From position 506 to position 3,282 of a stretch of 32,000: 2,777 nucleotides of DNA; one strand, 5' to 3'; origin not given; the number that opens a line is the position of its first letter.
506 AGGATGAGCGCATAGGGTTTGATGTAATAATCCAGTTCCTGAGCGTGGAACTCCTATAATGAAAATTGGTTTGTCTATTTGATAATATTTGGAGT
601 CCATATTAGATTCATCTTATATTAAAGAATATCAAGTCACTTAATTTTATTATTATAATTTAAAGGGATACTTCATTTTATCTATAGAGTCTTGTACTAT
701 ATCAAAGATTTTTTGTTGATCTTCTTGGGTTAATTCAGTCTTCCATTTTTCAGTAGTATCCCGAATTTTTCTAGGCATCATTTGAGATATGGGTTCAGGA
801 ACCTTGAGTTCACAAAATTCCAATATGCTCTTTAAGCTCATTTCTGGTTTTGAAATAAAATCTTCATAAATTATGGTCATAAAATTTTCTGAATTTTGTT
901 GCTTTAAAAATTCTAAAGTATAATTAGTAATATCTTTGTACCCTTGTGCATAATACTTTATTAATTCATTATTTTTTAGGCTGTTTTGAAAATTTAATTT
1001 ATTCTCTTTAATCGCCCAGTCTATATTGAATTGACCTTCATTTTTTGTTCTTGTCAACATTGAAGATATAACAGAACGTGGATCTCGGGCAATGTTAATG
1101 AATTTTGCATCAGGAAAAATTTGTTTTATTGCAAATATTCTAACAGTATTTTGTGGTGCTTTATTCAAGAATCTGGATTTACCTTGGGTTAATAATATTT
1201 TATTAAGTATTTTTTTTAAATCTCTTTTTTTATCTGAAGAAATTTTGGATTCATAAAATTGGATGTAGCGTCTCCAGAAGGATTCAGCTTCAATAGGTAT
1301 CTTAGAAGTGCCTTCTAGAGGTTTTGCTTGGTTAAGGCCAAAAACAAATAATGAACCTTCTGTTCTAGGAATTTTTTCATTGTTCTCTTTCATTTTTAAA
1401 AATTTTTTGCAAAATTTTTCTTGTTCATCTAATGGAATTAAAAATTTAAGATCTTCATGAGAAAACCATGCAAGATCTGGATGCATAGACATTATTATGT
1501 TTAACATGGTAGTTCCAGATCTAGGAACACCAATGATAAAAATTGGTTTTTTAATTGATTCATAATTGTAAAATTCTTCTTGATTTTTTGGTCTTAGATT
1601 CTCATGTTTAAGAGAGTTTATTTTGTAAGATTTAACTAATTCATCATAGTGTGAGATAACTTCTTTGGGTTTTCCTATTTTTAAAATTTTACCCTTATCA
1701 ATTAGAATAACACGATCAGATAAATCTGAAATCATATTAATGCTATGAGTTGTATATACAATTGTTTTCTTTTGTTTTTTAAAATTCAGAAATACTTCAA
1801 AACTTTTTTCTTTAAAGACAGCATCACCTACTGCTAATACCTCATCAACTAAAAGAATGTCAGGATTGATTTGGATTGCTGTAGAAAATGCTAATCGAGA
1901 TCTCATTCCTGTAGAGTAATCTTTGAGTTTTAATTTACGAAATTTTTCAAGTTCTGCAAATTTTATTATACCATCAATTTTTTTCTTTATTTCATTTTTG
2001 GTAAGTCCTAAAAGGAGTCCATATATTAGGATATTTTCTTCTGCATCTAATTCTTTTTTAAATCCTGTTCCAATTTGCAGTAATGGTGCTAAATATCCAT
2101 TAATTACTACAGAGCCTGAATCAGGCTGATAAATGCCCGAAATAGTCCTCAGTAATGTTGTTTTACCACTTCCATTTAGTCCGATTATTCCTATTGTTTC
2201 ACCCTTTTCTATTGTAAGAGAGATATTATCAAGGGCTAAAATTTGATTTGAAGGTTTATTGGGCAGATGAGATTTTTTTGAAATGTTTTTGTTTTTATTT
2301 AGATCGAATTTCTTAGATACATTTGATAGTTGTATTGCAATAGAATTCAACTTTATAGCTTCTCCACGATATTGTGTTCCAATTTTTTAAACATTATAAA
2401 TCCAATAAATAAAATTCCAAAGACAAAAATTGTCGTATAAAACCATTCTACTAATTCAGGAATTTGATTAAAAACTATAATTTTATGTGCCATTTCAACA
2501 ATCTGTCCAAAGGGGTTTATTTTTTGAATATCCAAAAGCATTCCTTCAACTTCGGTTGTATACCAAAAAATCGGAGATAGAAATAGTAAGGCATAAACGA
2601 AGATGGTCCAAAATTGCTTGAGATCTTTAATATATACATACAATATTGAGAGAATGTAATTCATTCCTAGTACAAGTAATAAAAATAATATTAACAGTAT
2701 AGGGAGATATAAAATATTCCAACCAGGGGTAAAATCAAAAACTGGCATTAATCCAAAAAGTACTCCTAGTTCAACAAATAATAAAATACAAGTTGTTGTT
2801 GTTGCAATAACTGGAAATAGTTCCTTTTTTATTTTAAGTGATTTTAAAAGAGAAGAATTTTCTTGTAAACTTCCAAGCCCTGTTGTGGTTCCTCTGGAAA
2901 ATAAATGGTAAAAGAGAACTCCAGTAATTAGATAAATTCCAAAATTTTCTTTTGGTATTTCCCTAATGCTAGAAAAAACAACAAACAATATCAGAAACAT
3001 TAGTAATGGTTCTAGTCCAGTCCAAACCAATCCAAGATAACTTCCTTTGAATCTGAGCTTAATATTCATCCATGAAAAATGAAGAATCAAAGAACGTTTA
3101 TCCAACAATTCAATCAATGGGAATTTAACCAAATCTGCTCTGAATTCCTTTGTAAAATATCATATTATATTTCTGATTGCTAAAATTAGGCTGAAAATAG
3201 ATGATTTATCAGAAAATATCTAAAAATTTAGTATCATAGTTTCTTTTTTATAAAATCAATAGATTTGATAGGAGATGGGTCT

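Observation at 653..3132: Wzm/Wzt-type glycan ABC exporter whose ATPase is fused to a PAPS-type sulfotransferase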

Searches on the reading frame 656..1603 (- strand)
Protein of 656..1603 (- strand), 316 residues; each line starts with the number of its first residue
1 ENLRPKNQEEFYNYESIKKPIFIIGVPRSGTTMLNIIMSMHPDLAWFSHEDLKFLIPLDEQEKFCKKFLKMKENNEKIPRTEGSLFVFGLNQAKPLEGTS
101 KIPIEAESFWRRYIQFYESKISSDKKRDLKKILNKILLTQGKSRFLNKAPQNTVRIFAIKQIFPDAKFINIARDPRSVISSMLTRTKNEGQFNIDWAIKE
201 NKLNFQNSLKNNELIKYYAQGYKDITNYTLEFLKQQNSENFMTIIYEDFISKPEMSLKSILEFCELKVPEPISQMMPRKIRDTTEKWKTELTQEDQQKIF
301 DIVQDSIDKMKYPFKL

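Call 27: search_solved_structures(query=window:656-1603:-, max_evalue=1, show_alignments=2)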
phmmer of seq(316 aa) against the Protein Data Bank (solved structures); distinct sequences matched with E-value up to 1: 12.
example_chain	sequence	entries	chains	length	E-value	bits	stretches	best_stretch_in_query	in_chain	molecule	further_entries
9wwe_A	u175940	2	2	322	3.3e-08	36.5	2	12-45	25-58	Protein-tyrosine sulfotransferase 2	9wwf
3ap1_A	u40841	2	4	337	4e-08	36.2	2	12-45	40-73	Protein-tyrosine sulfotransferase 2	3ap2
5wrj_A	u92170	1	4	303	4.1e-08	36.1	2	14-45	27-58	Protein-tyrosine sulfotransferase 1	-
3ap3_A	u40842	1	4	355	4.4e-08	36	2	11-45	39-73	Protein-tyrosine sulfotransferase 2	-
5wri_A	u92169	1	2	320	5.1e-08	35.8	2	14-45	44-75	Protein-tyrosine sulfotransferase 1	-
8w5z_A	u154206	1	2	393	5.6e-08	35.7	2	12-45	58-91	Protein-tyrosine sulfotransferase (Fragment)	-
9wp1_A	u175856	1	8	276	6.9e-08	35.4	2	20-45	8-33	Protein-tyrosine sulfotransferase 1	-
2z6v_A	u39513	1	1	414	1.1e-05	28.2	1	17-182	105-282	Putative uncharacterized protein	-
4gbm_A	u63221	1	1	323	0.0001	25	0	218-268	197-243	CurM Sulfotransferase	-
4gox_A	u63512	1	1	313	0.00021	23.9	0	13-52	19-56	Polyketide synthase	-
2zq5_A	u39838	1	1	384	0.022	17.3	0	16-42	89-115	Putative uncharacterized protein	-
3rnl_A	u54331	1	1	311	0.87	12.1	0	19-64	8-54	Sulfotransferase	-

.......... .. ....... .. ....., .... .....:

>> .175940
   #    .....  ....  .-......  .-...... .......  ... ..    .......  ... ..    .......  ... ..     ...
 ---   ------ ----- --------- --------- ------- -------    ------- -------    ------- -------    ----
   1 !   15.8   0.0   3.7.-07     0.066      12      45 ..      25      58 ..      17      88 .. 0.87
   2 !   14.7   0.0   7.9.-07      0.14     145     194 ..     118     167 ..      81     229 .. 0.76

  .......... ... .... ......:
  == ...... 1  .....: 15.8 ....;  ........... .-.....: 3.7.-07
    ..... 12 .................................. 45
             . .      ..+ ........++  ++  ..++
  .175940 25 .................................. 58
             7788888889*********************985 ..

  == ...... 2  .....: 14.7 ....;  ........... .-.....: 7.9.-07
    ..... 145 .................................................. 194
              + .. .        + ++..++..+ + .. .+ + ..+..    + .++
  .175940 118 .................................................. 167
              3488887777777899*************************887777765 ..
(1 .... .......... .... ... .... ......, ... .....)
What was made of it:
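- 656..1546 (-): PAPS-type sulfotransferase domain (aa 269-565). 5'-PSB PRSGTT 1508-1525, FLNK(397)APQN 1148-1171, 3'-PB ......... 1061-1087. R277, K397, R422 and S430 align with TPST2 R78, K158, R183 and S191 (call 27).
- On PAPS-dependent sulfotransferases (Pfam clan with Sulfotransfer_1 and Sulfotransfer_3): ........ is identical to TPST (call 27). K397 aligns with the TPST2 catalytic K158 (call 27).
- Closest known: Tyrosylprotein sulfotransferases TPST1/2 and mycobacterial Stf1/Stf9. Same: Lys, Arg and Ser equivalents of TPST2 K158, R183 and S191 are present (call 27).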

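Call 46: predict_structure(alignment_id=A2)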
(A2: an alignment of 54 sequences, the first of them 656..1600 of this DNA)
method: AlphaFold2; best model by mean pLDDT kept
length: 315 residues; sequences in the alignment: 54
mean_pLDDT: 90.4   pTM: 0.89
mean pLDDT of the five models: 90.4, 90.1, 90.0, 89.1, 88.7
residues with pLDDT >= 90: 244; 70-90: 44; 50-70: 16; < 50: 11
segments of 3 or more residues with pLDDT < 50: 1-4, 6-10
pLDDT, mean of each block of 10 residues (from residue 1): 44 78 96 96 96 94 97 92 95 92 94 89 94 94 93 95 96 97 88 81 54 91 96 91 97 97 96 88 90 97 98 96
secondary structure, 60 per line:
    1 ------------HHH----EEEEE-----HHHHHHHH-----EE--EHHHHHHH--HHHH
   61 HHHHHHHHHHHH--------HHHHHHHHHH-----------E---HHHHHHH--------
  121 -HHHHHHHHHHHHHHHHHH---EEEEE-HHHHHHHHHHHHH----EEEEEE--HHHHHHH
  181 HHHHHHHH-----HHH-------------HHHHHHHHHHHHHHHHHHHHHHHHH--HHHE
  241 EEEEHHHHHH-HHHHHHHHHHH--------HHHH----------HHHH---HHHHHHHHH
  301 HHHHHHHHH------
elements in order: E20-24 H30-37 H48-54 H57-72 H81-90 H106-112 H122-139 E143-147 H149-161 E166-171 H174-188 H210-234 E240-244 H245-250 H252-262 H271-274 H285-288 H292-309
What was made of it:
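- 656..1546 (-): AF2 model pLDDT 90.4 (call 46).
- On PAPS-dependent sulfotransferases (Pfam clan with Sulfotransfer_1 and Sulfotransfer_3): AF2 pLDDT 90.4 (call 46).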

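Call 50: fold_search(model_id=the predicted structure, library=pdb)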
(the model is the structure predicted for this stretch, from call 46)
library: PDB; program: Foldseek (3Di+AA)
matches with E <= 10: 792; with E <= 0.001: 107
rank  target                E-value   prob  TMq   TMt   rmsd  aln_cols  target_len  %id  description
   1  9wwe                  4.5e-09  1.00  0.52  0.54   9.0       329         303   15  Crystal structure of human tyrosylprotein sulfotransferase 2 (TPST2) in cation-bound state (released 2025-12-31)
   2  2z6v                  5.6e-09  1.00  0.58  0.47   7.6       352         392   16  Crystal structure of sulfotransferase STF9 from Mycobacterium avium (released 2008-09-09)
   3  5wri_A                5.9e-09  1.00  0.51  0.58  10.6       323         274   17  Crystal structure of human tyrosylprotein sulfotransferase-1 complexed with PAP and C4 peptide (released 2017-09-13)
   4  2zq5                  6.5e-09  1.00  0.55  0.49   8.4       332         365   15  Crystal structure of sulfotransferase STF1 from Mycobacterium tuberculosis H37Rv (type1 form) (released 2009-09-29)
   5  5wrj_A                1.1e-08  1.00  0.53  0.60   9.8       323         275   16  Crystal structure of human tyrosylprotein sulfotransferase-1 complexed with PAP and gastrin peptide (released 2017-09-06)
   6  3ap3_C                1.2e-08  1.00  0.52  0.56   9.4       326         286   15  Crystal structure of human tyrosylprotein sulfotransferase-2 complexed with PAP (released 2011-10-26)
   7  5wrj_C                1.4e-08  1.00  0.52  0.59   9.5       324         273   16  Crystal structure of human tyrosylprotein sulfotransferase-1 complexed with PAP and gastrin peptide (released 2017-09-06)
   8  3ap2_B                1.6e-08  1.00  0.49  0.51   9.6       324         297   14  Crystal structure of human tyrosylprotein sulfotransferase-2 complexed with PAP,C4 peptide, and phosphate ion (released 2011-10-26)
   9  3ap1_A                2.4e-08  1.00  0.51  0.54  10.2       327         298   15  Crystal structure of human tyrosylprotein sulfotransferase-2 complexed with PAP and C4 peptide (released 2011-10-26)
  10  4gbm                  2.6e-08  1.00  0.52  0.57   9.2       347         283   16  Sulfotransferase Domain from the Curacin Biosynthetic Pathway (released 2012-10-17)
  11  3ap3_B                2.8e-08  1.00  0.52  0.57  10.4       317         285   16  Crystal structure of human tyrosylprotein sulfotransferase-2 complexed with PAP (released 2011-10-26)
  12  4gox                  5.3e-08  1.00  0.47  0.53  11.5       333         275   14  Sulfotransferase Domain from the Synechococcus PCC 7002 Olefin Synthase (released 2012-10-17)
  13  3ap3_A                6.2e-08  1.00  0.51  0.57   9.0       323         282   14  Crystal structure of human tyrosylprotein sulfotransferase-2 complexed with PAP (released 2011-10-26)
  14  3ap1_B                9.0e-08  1.00  0.54  0.57   9.9       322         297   16  Crystal structure of human tyrosylprotein sulfotransferase-2 complexed with PAP and C4 peptide (released 2011-10-26)
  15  8w5z_A                1.7e-07  1.00  0.50  0.48   9.7       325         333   15  Crystal structure of tick tyrosylprotein sulfotransferase reveals the activation mechanism of tick anticoagulant prote (released 2024-04-10)
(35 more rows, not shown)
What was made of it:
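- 656..1546 (-): The top 50 Foldseek PDB hits are all sulfotransferases (call 50).
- On PAPS-dependent sulfotransferases (Pfam clan with Sulfotransfer_1 and Sulfotransfer_3): 107 PDB matches at E of 1e-3 or better, and the top 50 are all sulfotransferases (call 50).
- Closest known: Tyrosylprotein sulfotransferases TPST1/2 and mycobacterial Stf1/Stf9. Same: Same fold (Foldseek probability 1.0, E ~5e-9, TM 0.5-0.58; call 50).
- The acceptor of the ST is unknown, and its closest solved relatives are protein-tyrosine and mycobacterial STs rather than glycan STs (calls 27, 50). The best solved relatives of the ST are tyrosylprotein STs and mycobacterial Stf1/Stf9 (calls 27, 50).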

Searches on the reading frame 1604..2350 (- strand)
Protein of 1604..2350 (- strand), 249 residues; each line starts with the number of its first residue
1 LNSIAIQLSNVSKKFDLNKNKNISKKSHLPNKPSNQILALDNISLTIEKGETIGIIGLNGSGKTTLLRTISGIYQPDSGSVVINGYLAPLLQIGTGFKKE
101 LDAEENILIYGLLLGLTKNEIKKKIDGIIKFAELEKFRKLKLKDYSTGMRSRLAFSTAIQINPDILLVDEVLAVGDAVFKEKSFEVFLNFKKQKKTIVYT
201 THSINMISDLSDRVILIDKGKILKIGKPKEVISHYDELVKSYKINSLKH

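Call 28: search_solved_structures(query=window:1604-2350:-, max_evalue=1e-20, show_alignments=1)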
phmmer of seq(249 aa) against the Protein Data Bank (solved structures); distinct sequences matched with E-value up to 1e-20: 85 (the best 60 are shown).
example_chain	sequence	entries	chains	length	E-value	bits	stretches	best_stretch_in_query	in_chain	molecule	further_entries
8dku_A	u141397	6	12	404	5.7e-54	186.6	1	6-241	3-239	ABC transporter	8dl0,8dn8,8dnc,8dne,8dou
6amx_A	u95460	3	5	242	7.6e-54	186.2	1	9-238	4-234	ABC transporter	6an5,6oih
6m96_A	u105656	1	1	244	1.1e-53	185.6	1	6-238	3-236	ABC transporter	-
7k2t_A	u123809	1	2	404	1.5e-53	185.2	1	6-241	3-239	ABC transporter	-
6jbh_A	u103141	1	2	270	1.1e-49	172.6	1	5-246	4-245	TarH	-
7dd0_A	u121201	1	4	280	4.6e-48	167.3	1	5-240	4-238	Teichoic acids export ATP-binding protein TagH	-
9cfl_B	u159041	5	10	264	1.4e-44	155.8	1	4-245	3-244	Teichoic acids export ATP-binding protein TagH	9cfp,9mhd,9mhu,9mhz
9qhw_C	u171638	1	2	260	2.7e-41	145.1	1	37-236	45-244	ABC transporter ATP-binding protein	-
9qfx_C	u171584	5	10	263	2.8e-41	145.1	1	37-236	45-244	ABC transporter ATP-binding protein | Probable o-antigen/lipopolysaccharide transport ATP-binding protein ABC transporter RfbE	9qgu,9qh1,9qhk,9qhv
9qhx_C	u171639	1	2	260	6.9e-41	143.8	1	37-236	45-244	ABC transporter ATP-binding protein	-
9qhj_C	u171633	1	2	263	7.2e-41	143.7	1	37-236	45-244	Probable o-antigen/lipopolysaccharide transport ATP-binding protein ABC transporter RfbE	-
7w01_A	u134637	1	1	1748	7.2e-34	120.8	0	21-226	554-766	Phospholipid-transporting ATPase ABCA3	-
7w02_A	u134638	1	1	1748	5e-33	118.1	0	21-226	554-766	Phospholipid-transporting ATPase ABCA3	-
8tsi_A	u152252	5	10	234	7.6e-31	110.9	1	39-223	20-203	ABC transporter ATP-binding protein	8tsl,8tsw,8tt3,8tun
8tsh_A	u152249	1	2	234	2e-30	109.6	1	39-223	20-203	ABC transporter ATP-binding protein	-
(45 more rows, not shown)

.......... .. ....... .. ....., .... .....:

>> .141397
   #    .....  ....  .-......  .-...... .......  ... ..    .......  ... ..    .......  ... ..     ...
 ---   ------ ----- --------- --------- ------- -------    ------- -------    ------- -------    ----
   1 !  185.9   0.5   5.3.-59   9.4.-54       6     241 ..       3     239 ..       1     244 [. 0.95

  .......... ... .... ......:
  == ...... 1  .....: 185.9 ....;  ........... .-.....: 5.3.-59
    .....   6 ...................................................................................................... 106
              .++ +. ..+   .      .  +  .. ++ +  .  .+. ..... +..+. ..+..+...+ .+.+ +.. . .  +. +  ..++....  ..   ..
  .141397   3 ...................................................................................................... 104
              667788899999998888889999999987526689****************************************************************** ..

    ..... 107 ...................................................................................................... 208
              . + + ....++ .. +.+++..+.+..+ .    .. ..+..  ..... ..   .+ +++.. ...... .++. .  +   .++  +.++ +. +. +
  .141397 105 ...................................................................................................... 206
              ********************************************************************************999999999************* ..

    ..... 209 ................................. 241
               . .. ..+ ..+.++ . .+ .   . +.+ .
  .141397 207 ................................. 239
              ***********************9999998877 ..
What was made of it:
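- On Wzm/Wzt-TagGH family of ABC-2 (type V) glycan exporters: The residue-level alignment to Aquifex Wzt covers aa 6-241 (call 28). The top PDB hits are Wzt, TarH/TagH and RfbE (call 28).
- Checked: The best solved relative of the N-terminal half is Aquifex aeolicus Wzt, E 5.7e-54 (call 28).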

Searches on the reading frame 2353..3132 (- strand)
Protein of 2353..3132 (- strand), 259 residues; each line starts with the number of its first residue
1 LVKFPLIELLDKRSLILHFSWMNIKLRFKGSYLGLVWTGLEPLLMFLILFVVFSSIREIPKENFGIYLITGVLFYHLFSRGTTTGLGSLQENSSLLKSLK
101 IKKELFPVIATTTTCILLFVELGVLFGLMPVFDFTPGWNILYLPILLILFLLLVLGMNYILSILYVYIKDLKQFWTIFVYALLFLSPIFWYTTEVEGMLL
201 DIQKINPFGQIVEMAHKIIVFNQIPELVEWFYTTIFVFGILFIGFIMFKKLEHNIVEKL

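Call 3: search_protein_families(library=pfam, proteins=[window:2353-3132:-], max_evalue=0.01)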
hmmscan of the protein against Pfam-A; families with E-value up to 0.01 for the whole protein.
window:2353-3132:- (259 aa): 1 family
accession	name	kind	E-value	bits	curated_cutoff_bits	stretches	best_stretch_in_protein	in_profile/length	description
PF01061.29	ABC2_membrane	-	2.3e-10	40.8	26.9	1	19-218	6-209/211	ABC-2 type transporter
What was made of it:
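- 2353..3132 (-): Wzm-type ABC-2 permease, 259 aa. Pfam ABC2_membrane 2.3e-10 (call 3).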

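Call 4: search_protein_families(library=ncbifam, proteins=[window:2353-3132:-], max_evalue=0.01)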
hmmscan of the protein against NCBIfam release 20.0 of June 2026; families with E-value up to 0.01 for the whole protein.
window:2353-3132:- (259 aa): 2 families
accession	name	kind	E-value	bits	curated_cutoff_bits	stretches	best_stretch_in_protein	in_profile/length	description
NF050109.1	galactan_ABC_perm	equivalog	6.5e-13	48.8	380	1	9-247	17-261/272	galactan export ABC transporter permease subunit Wzm/RfbD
NF050053.1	CapPschTportKpsM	equivalog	8.6e-10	39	300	1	21-249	10-248/257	capsule polysaccharide transporter KpsM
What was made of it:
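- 2353..3132 (-): NCBIfam galactan Wzm and KpsM, weak (call 4).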

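Call 53: search_solved_structures(query=window:2353-3132:-, max_evalue=1)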
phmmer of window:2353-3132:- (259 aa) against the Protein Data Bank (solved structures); distinct sequences matched with E-value up to 1: 7.
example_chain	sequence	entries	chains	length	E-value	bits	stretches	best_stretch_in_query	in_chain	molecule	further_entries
9qfx_A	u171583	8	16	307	1.3e-11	48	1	8-231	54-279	Probable O-antigen/lipopolysaccharide transport integral membrane protein ABC transporter | ABC transporter permease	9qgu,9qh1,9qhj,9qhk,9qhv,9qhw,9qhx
6oih_D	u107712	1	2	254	6.8e-09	39.1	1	14-255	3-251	Transport permease protein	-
6m96_B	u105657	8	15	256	8.2e-09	38.8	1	14-255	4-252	Transport permease protein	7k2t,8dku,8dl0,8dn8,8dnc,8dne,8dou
9cfp_A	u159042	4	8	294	8.4e-07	32.2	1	15-247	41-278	Transport permease protein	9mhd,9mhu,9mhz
9cfl_A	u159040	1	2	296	8.6e-07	32.2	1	15-247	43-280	Transport permease protein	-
8tsh_C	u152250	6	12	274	1.6e-06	31.3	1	21-255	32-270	Transport permease protein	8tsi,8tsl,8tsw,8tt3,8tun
6jbh_C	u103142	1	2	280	2.6e-06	30.6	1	9-252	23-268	TarG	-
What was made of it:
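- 2353..3132 (-): PDB sequence hits to Mtb galactan Wzm 9qfx 1.3e-11, Aquifex Wzm 6oih/6m96 ~7e-9 and TarG (call 53).
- Checked: The upstream ORF matches ABC2_membrane at 2.3e-10 (call 3), and among solved structures it matches the mycobacterial galactan Wzm, Aquifex Wzm and TarG (call 53).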
